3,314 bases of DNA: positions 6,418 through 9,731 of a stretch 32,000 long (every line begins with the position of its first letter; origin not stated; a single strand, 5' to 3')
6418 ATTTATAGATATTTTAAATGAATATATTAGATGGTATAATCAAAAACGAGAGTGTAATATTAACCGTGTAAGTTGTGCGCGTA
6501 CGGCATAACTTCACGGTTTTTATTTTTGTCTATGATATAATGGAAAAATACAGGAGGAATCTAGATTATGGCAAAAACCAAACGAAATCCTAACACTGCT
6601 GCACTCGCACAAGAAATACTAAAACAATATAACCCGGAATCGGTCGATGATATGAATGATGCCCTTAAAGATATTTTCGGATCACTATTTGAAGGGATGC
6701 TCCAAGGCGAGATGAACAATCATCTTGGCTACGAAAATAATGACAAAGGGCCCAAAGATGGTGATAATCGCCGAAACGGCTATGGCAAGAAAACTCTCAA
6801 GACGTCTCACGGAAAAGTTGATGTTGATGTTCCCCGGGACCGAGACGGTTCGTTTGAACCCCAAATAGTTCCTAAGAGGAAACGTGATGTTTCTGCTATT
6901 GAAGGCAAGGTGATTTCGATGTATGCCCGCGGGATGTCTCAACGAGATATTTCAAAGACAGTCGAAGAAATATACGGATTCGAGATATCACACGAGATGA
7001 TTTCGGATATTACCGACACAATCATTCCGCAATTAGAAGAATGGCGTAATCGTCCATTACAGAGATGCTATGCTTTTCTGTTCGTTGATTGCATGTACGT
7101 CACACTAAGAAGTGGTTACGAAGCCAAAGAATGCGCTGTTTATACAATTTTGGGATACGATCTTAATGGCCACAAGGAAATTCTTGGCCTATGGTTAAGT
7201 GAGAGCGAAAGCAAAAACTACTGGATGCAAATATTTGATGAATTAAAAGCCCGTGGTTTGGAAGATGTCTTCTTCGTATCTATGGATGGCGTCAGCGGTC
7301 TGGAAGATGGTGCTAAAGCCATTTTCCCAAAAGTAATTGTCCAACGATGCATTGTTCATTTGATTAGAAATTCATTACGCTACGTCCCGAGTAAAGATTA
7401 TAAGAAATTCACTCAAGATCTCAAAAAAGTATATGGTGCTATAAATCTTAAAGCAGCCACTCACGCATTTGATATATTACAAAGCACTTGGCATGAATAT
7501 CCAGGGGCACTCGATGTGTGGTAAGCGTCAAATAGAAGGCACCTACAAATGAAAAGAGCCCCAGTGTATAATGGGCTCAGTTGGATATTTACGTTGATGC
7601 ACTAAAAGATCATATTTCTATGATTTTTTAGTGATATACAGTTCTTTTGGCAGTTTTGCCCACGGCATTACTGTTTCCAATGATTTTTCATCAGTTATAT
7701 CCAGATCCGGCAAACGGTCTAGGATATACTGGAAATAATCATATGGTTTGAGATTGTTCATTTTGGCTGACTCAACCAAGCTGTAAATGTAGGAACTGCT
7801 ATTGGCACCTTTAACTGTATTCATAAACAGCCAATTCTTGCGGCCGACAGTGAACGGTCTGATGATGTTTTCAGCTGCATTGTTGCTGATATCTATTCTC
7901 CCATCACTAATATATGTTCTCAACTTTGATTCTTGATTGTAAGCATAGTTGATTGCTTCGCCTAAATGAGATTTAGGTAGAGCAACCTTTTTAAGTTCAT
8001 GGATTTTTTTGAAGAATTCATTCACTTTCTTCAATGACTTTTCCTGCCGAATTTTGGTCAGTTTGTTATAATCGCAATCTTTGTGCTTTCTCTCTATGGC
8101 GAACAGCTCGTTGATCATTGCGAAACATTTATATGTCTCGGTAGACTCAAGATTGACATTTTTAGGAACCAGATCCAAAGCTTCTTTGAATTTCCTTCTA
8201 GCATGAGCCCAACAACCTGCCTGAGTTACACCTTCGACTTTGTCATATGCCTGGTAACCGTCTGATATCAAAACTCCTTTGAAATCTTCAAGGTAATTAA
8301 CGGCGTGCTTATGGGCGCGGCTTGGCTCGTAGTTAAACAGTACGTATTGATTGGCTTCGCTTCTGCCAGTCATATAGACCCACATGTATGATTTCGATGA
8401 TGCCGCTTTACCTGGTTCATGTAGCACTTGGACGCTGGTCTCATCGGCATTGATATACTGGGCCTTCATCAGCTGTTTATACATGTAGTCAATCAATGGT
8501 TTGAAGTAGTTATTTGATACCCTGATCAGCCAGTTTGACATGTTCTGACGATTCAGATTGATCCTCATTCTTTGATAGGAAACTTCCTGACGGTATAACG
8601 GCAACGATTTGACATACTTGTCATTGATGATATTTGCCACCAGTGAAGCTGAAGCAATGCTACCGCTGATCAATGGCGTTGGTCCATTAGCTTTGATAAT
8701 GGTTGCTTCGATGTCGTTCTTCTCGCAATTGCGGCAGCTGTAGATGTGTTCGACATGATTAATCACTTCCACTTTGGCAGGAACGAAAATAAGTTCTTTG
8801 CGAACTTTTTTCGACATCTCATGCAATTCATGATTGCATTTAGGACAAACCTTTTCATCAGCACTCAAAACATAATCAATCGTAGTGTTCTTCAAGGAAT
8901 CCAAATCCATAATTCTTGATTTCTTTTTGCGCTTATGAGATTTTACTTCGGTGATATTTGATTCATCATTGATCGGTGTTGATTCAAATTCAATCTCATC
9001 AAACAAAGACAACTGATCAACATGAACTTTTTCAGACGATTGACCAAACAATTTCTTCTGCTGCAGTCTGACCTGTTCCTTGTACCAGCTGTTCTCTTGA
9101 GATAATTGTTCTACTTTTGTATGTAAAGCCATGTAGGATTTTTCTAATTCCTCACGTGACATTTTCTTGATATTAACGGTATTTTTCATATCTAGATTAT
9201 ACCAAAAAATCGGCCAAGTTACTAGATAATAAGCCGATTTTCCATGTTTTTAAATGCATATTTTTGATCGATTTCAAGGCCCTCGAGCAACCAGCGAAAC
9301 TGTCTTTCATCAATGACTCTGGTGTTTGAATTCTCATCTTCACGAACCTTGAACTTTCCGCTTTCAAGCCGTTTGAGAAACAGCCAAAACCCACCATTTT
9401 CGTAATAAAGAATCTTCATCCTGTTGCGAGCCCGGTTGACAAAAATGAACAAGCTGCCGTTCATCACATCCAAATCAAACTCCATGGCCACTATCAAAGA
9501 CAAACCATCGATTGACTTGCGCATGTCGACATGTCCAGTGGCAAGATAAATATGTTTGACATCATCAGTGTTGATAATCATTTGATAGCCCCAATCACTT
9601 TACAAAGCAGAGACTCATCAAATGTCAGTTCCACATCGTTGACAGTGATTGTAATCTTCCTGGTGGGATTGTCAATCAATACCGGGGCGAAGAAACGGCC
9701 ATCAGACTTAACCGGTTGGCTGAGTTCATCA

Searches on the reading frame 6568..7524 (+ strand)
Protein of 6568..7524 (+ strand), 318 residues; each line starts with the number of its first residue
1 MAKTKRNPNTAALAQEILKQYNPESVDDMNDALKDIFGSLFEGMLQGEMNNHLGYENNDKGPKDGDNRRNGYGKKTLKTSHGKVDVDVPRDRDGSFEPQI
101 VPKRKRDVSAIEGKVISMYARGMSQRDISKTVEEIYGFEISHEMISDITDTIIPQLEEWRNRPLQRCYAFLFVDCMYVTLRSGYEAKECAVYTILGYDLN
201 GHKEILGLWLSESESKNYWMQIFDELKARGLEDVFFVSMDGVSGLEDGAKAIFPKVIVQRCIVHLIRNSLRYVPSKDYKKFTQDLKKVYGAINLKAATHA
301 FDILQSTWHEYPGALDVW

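Call 61: search_protein_families(library=pfam, proteins=[window:6568-7524:+], max_evalue=0.001)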
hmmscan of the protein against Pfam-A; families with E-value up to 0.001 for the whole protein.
window:6568-7524:+ (318 aa): 2 families
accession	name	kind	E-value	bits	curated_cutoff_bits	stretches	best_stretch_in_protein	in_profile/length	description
PF00872.24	Transposase_mut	-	4e-91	306.2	21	1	14-315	7-308/379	Transposase, Mutator family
PF10551.15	MULE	-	2.8e-06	28.1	27.6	1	187-268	13-99/99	MULE transposase domain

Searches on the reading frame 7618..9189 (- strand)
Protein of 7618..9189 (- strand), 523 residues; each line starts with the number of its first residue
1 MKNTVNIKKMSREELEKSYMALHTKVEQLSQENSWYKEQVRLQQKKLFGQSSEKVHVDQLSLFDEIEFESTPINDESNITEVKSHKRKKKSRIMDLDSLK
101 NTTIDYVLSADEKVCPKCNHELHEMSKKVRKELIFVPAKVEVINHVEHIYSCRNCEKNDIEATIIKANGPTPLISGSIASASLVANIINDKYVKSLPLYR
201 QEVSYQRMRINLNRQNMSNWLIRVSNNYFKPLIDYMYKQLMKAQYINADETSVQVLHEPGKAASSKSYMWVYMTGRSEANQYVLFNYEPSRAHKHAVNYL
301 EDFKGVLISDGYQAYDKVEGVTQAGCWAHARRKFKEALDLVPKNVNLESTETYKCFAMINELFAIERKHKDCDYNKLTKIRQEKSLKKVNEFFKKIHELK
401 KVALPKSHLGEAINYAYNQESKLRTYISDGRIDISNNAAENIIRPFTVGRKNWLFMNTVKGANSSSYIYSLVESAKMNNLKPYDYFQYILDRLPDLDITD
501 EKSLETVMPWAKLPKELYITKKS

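Call 61: search_protein_families(library=pfam, proteins=[window:7618-9189:-], max_evalue=0.001)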
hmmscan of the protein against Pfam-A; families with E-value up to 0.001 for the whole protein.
window:7618-9189:- (523 aa): 4 families
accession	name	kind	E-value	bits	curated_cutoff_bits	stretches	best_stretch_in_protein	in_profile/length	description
PF03050.20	DDE_Tnp_IS66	-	5.9e-90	301.9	23.1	1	177-463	2-283/284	Transposase IS66 family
PF13005.12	zf-IS66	-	4.5e-14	53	27.3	1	112-156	1-46/46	zinc-finger binding domain of transposase IS66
PF13007.12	LZ_Tnp_IS66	-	9.8e-11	42.7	22.9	1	35-99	1-66/71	Transposase C of IS166 homeodomain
PF13817.11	DDE_Tnp_IS66_C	-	1.7e-10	41.3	30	1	470-510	1-39/39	IS66 C-terminal element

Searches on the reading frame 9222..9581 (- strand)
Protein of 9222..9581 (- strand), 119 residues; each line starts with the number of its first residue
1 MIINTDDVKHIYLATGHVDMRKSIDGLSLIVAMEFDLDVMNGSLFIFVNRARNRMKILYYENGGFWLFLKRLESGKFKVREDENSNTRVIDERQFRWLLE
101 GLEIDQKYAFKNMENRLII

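Call 61: search_protein_families(library=pfam, proteins=[window:9222-9581:-], max_evalue=0.001)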
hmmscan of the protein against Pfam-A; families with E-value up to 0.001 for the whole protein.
window:9222-9581:- (119 aa): 1 family
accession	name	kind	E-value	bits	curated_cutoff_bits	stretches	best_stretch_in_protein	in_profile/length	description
PF05717.18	TnpB_IS66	-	1.2e-35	121.9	26.6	1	10-107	2-99/101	IS66 Orf2 like protein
